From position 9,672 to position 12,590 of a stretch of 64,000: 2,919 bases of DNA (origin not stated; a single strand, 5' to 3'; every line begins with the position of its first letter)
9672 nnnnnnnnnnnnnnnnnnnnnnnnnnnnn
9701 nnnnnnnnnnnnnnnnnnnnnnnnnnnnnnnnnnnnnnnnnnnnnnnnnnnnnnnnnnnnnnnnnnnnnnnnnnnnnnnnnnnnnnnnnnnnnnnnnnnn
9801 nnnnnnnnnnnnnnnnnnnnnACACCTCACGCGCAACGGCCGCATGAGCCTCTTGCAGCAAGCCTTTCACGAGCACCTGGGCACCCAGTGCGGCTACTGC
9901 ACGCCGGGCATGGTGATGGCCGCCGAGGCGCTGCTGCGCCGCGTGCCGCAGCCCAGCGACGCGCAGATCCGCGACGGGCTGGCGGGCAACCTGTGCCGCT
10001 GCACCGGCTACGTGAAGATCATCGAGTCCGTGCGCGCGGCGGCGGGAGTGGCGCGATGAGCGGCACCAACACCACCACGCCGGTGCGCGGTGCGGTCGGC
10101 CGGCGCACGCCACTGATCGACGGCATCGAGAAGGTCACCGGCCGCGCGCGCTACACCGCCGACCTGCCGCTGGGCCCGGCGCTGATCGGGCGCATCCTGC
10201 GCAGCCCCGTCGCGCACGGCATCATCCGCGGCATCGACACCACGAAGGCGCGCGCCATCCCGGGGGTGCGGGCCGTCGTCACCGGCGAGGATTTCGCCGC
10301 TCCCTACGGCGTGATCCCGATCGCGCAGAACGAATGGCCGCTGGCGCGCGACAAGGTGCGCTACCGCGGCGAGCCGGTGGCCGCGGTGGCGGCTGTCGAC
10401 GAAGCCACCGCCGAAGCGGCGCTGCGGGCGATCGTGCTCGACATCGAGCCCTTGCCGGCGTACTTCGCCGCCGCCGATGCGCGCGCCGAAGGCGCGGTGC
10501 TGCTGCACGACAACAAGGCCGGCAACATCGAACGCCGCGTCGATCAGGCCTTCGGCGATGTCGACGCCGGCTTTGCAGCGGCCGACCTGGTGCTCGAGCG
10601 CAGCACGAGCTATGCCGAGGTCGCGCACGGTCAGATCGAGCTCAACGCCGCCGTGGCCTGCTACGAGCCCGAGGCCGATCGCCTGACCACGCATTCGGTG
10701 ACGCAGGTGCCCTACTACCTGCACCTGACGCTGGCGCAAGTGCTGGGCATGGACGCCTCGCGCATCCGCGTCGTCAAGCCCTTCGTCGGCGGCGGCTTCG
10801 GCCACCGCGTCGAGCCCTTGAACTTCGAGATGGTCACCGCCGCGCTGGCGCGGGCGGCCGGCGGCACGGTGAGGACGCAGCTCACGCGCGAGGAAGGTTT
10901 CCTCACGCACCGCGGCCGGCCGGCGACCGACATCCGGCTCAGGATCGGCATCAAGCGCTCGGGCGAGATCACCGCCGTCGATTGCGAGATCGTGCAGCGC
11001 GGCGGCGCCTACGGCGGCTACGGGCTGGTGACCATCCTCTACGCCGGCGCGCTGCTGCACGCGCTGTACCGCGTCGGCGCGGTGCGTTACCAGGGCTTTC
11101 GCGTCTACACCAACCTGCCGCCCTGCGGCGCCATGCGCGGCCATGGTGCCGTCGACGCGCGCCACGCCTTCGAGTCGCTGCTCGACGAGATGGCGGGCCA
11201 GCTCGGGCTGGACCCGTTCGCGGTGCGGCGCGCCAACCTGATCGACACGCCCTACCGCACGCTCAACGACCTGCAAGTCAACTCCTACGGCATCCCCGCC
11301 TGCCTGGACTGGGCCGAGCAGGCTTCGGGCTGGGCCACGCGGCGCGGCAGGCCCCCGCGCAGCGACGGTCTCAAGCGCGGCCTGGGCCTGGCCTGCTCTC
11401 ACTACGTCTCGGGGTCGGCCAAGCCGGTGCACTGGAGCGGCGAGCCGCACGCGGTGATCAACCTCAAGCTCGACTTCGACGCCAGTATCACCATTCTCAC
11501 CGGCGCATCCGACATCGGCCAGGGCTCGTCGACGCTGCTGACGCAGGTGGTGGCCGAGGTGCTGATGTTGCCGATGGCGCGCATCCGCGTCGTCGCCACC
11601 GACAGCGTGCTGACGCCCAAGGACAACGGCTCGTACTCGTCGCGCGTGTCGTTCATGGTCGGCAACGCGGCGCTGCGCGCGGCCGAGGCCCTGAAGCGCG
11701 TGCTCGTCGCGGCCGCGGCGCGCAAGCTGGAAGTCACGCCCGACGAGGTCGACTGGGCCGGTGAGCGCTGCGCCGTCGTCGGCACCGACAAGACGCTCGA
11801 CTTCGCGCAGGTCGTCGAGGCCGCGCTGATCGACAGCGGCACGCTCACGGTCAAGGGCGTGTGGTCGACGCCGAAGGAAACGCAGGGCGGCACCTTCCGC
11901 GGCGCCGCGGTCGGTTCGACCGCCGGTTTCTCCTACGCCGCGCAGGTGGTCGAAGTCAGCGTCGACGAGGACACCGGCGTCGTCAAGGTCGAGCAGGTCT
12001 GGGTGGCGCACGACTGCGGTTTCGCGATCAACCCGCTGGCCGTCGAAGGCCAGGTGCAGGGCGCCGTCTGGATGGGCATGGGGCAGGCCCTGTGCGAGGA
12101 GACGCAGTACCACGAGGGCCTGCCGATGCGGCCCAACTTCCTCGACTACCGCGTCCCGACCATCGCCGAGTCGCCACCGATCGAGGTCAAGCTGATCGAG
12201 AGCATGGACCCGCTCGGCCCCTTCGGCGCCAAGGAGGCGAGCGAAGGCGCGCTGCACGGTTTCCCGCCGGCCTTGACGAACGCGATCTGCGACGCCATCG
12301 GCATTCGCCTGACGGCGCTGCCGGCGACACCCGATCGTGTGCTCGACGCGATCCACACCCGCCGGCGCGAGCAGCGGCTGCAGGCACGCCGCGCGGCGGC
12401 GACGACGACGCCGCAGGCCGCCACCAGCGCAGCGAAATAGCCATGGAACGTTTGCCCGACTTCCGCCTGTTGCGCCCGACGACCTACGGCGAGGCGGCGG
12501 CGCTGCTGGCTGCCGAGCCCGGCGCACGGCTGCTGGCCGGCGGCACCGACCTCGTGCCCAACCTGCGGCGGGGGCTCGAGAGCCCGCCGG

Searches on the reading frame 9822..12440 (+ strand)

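Call 52: search_protein_families(library=pfam, proteins=[window:9822-12440:+], max_evalue=0.00001)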
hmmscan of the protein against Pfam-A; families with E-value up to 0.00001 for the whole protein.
window:9822-12440:+ (872 aa): 3 families
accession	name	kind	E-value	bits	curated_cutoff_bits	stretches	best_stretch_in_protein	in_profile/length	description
PF20256.3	MoCoBD_2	-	4.7e-75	253.2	27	1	499-785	3-283/283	Molybdopterin cofactor-binding domain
PF02738.23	MoCoBD_1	-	9.6e-71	238.2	27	1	229-473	2-244/244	Molybdopterin cofactor-binding domain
PF01315.27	Ald_Xan_dh_C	-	6.2e-26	91.3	31.3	1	106-212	1-110/110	Aldehyde oxidase and xanthine dehydrogenase, a/b hammerhead domain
